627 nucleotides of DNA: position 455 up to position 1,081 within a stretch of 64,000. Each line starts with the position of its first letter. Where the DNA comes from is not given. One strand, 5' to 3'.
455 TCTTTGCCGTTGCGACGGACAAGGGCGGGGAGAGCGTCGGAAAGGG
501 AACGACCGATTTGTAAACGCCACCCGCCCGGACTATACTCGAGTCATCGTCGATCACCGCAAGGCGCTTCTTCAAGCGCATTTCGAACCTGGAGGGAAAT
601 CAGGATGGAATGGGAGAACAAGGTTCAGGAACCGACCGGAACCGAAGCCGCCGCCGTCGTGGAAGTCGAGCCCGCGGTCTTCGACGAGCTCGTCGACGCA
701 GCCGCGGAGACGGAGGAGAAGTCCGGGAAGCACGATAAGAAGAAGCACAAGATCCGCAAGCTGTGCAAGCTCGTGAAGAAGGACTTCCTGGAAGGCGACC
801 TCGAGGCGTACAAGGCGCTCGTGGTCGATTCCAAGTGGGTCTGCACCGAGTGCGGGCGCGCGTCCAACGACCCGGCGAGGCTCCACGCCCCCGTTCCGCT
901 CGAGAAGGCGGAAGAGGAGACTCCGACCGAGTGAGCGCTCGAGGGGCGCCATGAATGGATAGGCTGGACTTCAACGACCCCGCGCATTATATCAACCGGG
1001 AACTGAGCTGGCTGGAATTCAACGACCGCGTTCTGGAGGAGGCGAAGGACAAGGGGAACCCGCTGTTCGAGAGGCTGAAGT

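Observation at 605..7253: Polyphosphate supercluster with two uncharacterised accessory proteins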

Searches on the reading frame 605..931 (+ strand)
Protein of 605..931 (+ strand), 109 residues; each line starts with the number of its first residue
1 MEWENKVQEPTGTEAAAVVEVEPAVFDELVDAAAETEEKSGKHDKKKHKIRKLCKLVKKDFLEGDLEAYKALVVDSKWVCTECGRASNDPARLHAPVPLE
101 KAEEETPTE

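Call 3: search_protein_families(library=pfam, proteins=[window:605-931:+], max_evalue=0.01)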
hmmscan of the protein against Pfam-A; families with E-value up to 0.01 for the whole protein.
seq(109 aa): 1 family
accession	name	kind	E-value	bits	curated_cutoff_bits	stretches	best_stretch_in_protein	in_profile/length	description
PF20268.4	SBDS_C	-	0.00077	19.8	27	0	12-36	35-60/71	SBDS protein, C-terminal domain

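Call 5: search_protein_families(library=ncbifam, proteins=[window:605-931:+], max_evalue=0.1)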
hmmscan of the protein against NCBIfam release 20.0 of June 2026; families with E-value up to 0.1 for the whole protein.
seq(109 aa): 0 families

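Call 6: find_homologous_proteins(query=window:605-931:+, max_evalue=0.01)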
Query seq(109 aa) (109 aa): 7 proteins with E <= 0.01 among 26 candidates.
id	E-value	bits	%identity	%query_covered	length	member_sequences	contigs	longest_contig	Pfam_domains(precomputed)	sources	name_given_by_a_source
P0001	1.3e-64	233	100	100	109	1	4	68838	-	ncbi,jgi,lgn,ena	-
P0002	3.9e-46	174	79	99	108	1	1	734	-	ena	-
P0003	4.1e-42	161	69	99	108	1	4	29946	-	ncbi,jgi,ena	-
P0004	4.8e-37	144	65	99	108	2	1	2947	-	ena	-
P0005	2.4e-36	142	69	92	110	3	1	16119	-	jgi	jgi:hypothetical protein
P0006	3.9e-34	135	69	99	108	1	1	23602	-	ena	-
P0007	1.7e-32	130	62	99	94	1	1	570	-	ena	-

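Call 8: find_encoding_contigs(protein=P0001, flank=10000, max_places=4)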
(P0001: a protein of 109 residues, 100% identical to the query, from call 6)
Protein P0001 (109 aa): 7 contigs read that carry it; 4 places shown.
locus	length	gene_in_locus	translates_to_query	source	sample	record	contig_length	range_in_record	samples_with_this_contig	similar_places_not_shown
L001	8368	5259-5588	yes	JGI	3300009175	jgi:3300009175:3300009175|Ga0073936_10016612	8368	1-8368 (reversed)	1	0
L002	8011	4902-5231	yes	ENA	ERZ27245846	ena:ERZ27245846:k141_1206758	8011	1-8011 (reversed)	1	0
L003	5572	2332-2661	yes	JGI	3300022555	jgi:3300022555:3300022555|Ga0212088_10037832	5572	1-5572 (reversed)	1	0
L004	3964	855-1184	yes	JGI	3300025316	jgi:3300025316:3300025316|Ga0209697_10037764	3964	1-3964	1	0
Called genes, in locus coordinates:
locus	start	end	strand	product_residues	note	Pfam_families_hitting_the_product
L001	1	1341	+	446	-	?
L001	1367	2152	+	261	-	PF05239:PRC (faint)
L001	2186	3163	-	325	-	PF00892:EamA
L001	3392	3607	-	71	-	-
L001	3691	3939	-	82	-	PF04226:Transgly_assoc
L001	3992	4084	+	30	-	-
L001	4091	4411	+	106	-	-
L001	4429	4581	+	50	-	-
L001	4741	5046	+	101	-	-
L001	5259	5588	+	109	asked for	-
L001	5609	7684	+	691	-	PF13089:PP_kinase_N, PF02503:PP_kinase, PF17941:PP_kinase_C_1, PF13090:PP_kinase_C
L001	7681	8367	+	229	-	?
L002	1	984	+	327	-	?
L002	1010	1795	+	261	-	PF05239:PRC (faint)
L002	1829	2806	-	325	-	PF00892:EamA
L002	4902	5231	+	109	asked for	-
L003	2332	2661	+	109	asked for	-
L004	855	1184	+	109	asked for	-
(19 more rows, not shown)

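Call 9: find_encoding_contigs(protein=P0003, flank=10000, max_places=2)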
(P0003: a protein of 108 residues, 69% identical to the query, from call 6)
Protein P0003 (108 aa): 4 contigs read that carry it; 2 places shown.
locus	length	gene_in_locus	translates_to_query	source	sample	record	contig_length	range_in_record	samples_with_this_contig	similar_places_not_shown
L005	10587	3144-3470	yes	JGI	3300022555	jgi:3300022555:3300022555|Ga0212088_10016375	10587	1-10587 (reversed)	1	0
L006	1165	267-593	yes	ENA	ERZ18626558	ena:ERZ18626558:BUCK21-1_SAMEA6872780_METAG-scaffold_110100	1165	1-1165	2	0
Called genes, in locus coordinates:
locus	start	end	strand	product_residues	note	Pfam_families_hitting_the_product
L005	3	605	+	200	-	?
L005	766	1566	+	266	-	PF02463:SMC_N (faint), PF00005:ABC_tran, PF13304:AAA_21 (faint)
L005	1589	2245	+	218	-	PF01895:PhoU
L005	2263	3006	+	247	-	PF00072:Response_reg, PF00486:Trans_reg_C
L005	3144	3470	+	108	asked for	-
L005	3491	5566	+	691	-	PF13089:PP_kinase_N, PF02503:PP_kinase, PF17941:PP_kinase_C_1, PF13090:PP_kinase_C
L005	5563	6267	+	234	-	PF03358:FMN_red (weak)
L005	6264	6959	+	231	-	-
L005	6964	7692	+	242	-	PF01326:PPDK_N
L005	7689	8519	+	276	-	PF13484:Fer4_16 (faint), PF14697:Fer4_21 (faint), PF13237:Fer4_10 (faint), PF00037:Fer4 (faint), PF12838:Fer4_7 (faint), PF13187:Fer4_9 (weak)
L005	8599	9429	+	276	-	PF00037:Fer4 (faint), PF12797:Fer4_2 (faint), PF12837:Fer4_6 (faint), PF13237:Fer4_10 (faint), PF00881:Nitroreductase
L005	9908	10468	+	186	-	PF01891:CbiM, PF11127:YgaP-like_TM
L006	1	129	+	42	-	?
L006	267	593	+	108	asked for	-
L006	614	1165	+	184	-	?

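Call 10: find_encoding_contigs(protein=P0005, flank=10000, max_places=2)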
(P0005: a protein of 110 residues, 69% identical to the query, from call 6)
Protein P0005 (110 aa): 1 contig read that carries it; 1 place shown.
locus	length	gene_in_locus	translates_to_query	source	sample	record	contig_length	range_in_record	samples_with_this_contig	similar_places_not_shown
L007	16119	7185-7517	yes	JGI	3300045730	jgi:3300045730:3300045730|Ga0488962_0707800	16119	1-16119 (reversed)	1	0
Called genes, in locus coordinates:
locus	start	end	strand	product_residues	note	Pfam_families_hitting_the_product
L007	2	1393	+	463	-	?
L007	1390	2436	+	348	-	PF12849:PBP_like_2, PF12727:PBP_like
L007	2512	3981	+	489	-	PF00528:BPD_transp_1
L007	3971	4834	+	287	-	PF00528:BPD_transp_1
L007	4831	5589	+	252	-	PF00005:ABC_tran, PF02463:SMC_N (weak), PF13401:AAA_22 (faint), PF13304:AAA_21 (faint)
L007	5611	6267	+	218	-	PF01895:PhoU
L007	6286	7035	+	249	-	PF00072:Response_reg, PF00486:Trans_reg_C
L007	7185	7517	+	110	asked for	-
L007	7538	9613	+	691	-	PF13089:PP_kinase_N, PF02503:PP_kinase, PF17941:PP_kinase_C_1, PF13090:PP_kinase_C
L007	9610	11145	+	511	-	PF02541:Ppx-GppA, PF21447:Ppx-GppA_III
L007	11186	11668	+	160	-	PF00300:His_Phos_1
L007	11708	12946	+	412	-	PF05235:CHAD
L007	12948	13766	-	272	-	PF03976:PPK2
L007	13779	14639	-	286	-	PF02311:AraC_binding, PF12833:HTH_18, PF00165:HTH_AraC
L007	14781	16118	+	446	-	?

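Call 11: find_encoding_contigs(protein=P0006, flank=10000, max_places=2)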
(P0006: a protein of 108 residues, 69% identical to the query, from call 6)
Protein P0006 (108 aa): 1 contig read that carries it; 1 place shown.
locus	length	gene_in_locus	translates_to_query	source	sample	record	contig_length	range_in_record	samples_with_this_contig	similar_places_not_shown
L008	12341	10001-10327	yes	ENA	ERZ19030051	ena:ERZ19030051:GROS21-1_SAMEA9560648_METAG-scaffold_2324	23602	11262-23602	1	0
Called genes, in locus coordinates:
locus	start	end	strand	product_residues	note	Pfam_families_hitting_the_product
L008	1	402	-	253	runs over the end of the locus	PF00535:Glycos_transf_2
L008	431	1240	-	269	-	PF09992:NAGPA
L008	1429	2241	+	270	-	PF01261:AP_endonuc_2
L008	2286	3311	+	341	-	PF01408:GFO_IDH_MocA, PF02894:GFO_IDH_MocA_C, PF22725:GFO_IDH_MocA_C3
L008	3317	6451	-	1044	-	PF08471:Ribonuc_red_2_N, PF02867:Ribonuc_red_lgC, PF12637:TSCPD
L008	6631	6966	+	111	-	PF09851:SHOCT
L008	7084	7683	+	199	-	PF02632:BioY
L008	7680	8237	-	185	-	PF00383:dCMP_cyt_deam_1, PF14437:MafB19-deam, PF14439:Bd3614-deam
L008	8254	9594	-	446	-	PF10509:GalKase_gal_bdg, PF00288:GHMP_kinases_N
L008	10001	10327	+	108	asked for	-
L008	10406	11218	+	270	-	PF06724:DUF1206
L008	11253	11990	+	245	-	PF01569:PAP2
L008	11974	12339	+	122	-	?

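Call 22: search_protein_representatives(alignment_id=A1)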
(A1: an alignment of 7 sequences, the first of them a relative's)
Query: 7 sequences, 108 profile positions. Proteins with E-value up to 0.001 (for the whole library): 132; up to 1e-10: 24; up to 1e-30: 1. The best 132 are listed.
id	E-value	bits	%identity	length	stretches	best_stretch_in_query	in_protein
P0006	5.1e-49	181.2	-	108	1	1-108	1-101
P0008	1.1e-16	77.1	-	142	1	14-98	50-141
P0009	1.3e-15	73.7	-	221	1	10-104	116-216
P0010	2.1e-15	73.0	-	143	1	13-102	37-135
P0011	2.2e-15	72.9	-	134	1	17-105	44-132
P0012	5.9e-15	71.6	-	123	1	30-104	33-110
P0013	2.0e-14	69.9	-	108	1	4-106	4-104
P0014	2.3e-14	69.7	-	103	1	17-98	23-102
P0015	2.8e-14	69.4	-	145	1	37-102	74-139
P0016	4.1e-14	68.9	-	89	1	36-99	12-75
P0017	1.4e-13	67.2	-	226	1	14-102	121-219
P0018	2.6e-13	66.3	-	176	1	33-99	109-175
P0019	3.9e-12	62.5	-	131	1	11-103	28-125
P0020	6.0e-12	61.9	-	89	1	28-102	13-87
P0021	9.4e-12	61.3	-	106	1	8-97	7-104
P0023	1.5e-11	60.6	-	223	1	25-96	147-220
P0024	2.3e-11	60.0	-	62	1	50-102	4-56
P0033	2.0e-10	57.0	-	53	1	51-97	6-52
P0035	3.8e-10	56.1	-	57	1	45-99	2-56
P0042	7.5e-09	51.9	-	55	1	46-95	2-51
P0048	3.7e-08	49.7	-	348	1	26-90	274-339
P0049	4.2e-08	49.5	-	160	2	51-107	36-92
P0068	1.2e-06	44.9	-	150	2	50-100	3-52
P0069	1.5e-06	44.5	-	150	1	50-104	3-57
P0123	4.2e-04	36.7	-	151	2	50-106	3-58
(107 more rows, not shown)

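Call 29: search_protein_families(library=pfam, proteins=[P0048, P0033, P0042, P0024, P0009, P0023, P0068, P0049, P0123, P0069], max_evalue=0.01)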
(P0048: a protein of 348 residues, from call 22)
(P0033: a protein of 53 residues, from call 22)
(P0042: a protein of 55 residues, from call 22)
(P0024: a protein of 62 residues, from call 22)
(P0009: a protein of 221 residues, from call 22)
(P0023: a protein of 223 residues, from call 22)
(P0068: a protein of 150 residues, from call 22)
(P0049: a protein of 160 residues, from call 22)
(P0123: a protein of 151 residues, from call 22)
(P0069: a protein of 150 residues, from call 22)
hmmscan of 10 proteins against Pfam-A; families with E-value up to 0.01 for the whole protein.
P0048 (348 aa): 1 family
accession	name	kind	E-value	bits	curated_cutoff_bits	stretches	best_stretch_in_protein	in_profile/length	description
PF05235.19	CHAD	-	2.7e-34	119.6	25.6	1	16-231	3-225/228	CHAD domain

P0033 (53 aa): 0 families

P0042 (55 aa): 0 families

P0024 (62 aa): 0 families

P0009 (221 aa): 0 families

P0023 (223 aa): 0 families

P0068 (150 aa): 1 family
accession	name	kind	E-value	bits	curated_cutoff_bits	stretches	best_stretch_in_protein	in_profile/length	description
PF01519.22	DUF16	-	0.0068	17.3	40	0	83-139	23-81/104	Protein of unknown function DUF16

P0049 (160 aa): 0 families

P0123 (151 aa): 0 families

P0069 (150 aa): 0 families

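Call 43: find_encoding_contigs(protein=P0048, flank=6000, max_places=2)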
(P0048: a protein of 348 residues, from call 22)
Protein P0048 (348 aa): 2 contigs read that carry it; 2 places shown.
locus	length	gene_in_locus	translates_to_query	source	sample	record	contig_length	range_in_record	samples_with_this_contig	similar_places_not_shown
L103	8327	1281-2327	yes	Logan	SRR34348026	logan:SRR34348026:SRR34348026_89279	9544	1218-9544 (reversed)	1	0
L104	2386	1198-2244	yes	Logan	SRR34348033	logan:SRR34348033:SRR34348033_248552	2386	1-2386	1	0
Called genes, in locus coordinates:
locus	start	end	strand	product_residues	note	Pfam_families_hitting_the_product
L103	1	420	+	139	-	?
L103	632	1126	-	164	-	PF00300:His_Phos_1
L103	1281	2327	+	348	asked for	PF05235:CHAD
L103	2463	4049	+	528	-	PF02541:Ppx-GppA, PF21447:Ppx-GppA_III, PF01966:HD (weak)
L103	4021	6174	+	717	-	PF13089:PP_kinase_N, PF02503:PP_kinase, PF17941:PP_kinase_C_1, PF13091:PLDc_2 (faint), PF13090:PP_kinase_C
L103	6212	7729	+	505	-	PF02541:Ppx-GppA, PF01966:HD (weak), PF21447:Ppx-GppA_III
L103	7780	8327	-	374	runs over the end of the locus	PF13439:Glyco_transf_4, PF13579:Glyco_trans_4_4 (weak), PF20706:GT4-conflict (weak), PF00534:Glycos_transf_1, PF13692:Glyco_trans_1_4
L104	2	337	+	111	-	?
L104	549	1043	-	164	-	PF00300:His_Phos_1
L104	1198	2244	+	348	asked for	PF05235:CHAD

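Call 58: search_protein_families(library=pfam, proteins=[L008:10406-11218:+, L005:5563-6267:+, L005:6264-6959:+], max_evalue=0.001)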
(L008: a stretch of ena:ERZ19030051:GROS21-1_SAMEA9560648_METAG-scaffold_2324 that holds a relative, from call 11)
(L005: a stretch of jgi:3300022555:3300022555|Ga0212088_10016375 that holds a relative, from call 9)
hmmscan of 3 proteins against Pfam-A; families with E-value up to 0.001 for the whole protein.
L008:10406-11218:+ (270 aa): 1 family
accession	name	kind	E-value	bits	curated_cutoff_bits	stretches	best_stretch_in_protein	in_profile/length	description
PF06724.16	DUF1206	-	7e-46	154.6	26.2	3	15-82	1-69/70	Domain of Unknown Function (DUF1206)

L005:5563-6267:+ (234 aa): 1 family
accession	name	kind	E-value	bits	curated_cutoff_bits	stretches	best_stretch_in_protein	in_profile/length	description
PF03358.20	FMN_red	-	2.1e-07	31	24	1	68-149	16-95/152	NADPH-dependent FMN reductase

L005:6264-6959:+ (231 aa): 2 families
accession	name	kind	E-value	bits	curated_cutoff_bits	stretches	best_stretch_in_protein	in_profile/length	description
PF03358.20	FMN_red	-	0.00028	20.9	24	1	8-89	3-94/152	NADPH-dependent FMN reductase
PF02525.22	Flavodoxin_2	-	0.00082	19.6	27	0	8-90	3-102/198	Flavodoxin-like fold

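Call 59: predict_structure(alignment_id=A4)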
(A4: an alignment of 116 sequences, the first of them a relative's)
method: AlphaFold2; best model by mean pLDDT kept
length: 109 residues; sequences in the alignment: 116
mean_pLDDT: 62.9   pTM: 0.39
mean pLDDT of the five models: 62.9, 61.6, 60.4, 59.0, 59.0
residues with pLDDT >= 90: 1; 70-90: 44; 50-70: 27; < 50: 37
segments of 3 or more residues with pLDDT < 50: 10-33, 39-44
pLDDT, mean of each block of 10 residues (from residue 1): 57 40 44 49 49 71 76 83 86 85 51
secondary structure, 60 per line:
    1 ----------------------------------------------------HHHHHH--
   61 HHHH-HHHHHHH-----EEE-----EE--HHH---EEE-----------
elements in order: H53-58 H61-64 H66-72 E78-80 E96-98

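Call 62: fold_search(model_id=the predicted structure, library=pdb)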
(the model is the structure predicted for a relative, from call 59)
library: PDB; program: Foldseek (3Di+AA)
matches with E <= 10: 10; with E <= 0.001: 0
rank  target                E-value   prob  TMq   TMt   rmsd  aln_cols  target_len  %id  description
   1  5eh2_E                4.2e+00  0.06  0.17  0.16   8.6        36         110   25  Human PRDM9 allele-A ZnF Domain with Associated Recombination Hotspot DNA Sequence III (released 2016-02-17)
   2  4fju_B                5.2e+00  0.04  0.17  0.07   8.2        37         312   22  Crystal structure of ureidoglycolate dehydrogenase in ternary complex with NADH and glyoxylate (released 2013-01-16)
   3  4fju_A                5.2e+00  0.04  0.17  0.06   8.3        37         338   22  Crystal structure of ureidoglycolate dehydrogenase in ternary complex with NADH and glyoxylate (released 2013-01-16)
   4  4fjs_A                6.3e+00  0.04  0.17  0.06   8.3        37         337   22  Crystal structure of ureidoglycolate dehydrogenase enzyme in apo form (released 2013-01-16)
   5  5egb_A                7.2e+00  0.04  0.17  0.16   8.5        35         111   23  Human PRDM9 allele-A ZnF Domain with Associated Recombination Hotspot DNA Sequence II (released 2016-02-17)
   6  5yeg_B                8.8e+00  0.04  0.17  0.13   8.0        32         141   19  Crystal structure of CTCF ZFs4-8-Hs5-1a complex (released 2017-11-29)
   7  5und_A                8.8e+00  0.04  0.17  0.11   8.2        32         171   19  Crystal Structure of CTCF(ZnF 4-10) With 28-mer DNA (released 2017-05-24)
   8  8a4i_L                9.4e+00  0.03  0.16  0.29   7.9        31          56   22  Crystal structure of SALL4 zinc finger cluster 4 with AT-rich DNA (released 2023-01-11)
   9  4h8a_B                9.4e+00  0.02  0.17  0.07   8.2        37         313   22  Crystal structure of ureidoglycolate dehydrogenase in binary complex with NADH (released 2013-01-16)
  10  5jch_B                9.4e+00  0.01  0.09  0.02  15.1        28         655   14  Crystal structure of chicken MDA5 with 5'p 10-mer dsRNA and ADP-Mg2+ at 2.95 A resolution (untwinned). (released 2016-06-01)

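Call 65: list_cluster_members(proteins=[P0001, P0003, P0019, P0141])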
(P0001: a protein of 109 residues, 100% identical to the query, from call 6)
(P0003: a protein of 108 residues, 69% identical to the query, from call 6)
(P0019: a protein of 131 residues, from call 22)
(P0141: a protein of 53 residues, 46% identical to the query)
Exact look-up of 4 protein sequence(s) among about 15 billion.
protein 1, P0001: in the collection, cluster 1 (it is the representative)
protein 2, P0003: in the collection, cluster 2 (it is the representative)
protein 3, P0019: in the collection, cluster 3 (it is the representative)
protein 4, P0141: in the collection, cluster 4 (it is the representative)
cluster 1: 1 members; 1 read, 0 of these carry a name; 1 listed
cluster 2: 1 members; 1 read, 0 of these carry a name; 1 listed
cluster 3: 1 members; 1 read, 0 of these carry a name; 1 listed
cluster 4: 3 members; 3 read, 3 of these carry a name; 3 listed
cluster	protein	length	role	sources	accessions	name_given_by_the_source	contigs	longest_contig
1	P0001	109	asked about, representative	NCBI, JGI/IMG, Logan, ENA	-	-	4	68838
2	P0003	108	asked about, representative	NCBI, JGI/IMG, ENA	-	-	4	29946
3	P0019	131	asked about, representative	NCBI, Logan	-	-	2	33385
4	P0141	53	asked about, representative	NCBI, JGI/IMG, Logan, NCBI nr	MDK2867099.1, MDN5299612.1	MAG: hypothetical protein PWP51_2165 [Clostridiales bacterium] | hypothetical protein | hypothetical protein [Clostridiales bacterium]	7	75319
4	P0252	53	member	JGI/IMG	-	hypothetical protein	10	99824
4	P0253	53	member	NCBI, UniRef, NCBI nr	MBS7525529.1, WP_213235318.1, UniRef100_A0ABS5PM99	hypothetical protein KHM83_02415 [Fusibacter paucivorans] | Uncharacterized protein n=1 Tax=Fusibacter paucivorans TaxID=76009 RepID=A0ABS5PM99_9FIRM | hypothetical protein [Fusibacter paucivorans]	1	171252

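Call 72: list_cluster_members(proteins=[P0008, P0010, P0012, P0013, P0016, P0020, P0024, P0033, P0035, P0042])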
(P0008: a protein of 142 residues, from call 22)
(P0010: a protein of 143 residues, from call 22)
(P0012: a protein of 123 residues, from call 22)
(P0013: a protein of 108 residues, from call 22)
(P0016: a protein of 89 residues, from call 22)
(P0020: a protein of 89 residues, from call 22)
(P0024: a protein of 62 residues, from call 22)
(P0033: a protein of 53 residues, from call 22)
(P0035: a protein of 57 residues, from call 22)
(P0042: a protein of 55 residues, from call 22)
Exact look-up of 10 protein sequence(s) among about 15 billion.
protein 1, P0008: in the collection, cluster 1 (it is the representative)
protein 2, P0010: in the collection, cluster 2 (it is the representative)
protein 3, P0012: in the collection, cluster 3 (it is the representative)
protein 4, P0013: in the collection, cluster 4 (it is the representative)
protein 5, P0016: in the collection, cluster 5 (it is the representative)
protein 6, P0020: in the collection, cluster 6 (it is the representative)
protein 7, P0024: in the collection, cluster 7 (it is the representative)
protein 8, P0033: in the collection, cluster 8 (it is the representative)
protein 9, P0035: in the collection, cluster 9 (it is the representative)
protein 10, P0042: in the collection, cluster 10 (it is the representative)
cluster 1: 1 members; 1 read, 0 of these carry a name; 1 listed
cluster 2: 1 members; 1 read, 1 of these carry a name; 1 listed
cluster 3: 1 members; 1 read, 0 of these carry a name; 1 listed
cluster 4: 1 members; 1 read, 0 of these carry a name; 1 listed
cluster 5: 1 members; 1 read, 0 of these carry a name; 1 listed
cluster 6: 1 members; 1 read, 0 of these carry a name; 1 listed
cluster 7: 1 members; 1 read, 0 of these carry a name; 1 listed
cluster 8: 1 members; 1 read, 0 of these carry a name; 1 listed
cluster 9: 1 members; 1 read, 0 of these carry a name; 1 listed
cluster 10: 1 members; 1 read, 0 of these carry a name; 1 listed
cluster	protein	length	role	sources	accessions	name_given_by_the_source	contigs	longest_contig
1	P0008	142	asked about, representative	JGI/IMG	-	-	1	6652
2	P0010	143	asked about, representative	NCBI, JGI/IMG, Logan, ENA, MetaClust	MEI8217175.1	MAG: hypothetical protein WCF96_08745 [Eubacteriales bacterium] | \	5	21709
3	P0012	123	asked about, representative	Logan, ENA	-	-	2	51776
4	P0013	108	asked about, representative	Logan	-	-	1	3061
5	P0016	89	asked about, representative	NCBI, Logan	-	-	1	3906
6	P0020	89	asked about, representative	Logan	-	-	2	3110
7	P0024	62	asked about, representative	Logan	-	-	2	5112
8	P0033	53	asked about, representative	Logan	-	-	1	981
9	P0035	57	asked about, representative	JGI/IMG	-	-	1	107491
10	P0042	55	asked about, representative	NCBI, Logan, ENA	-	-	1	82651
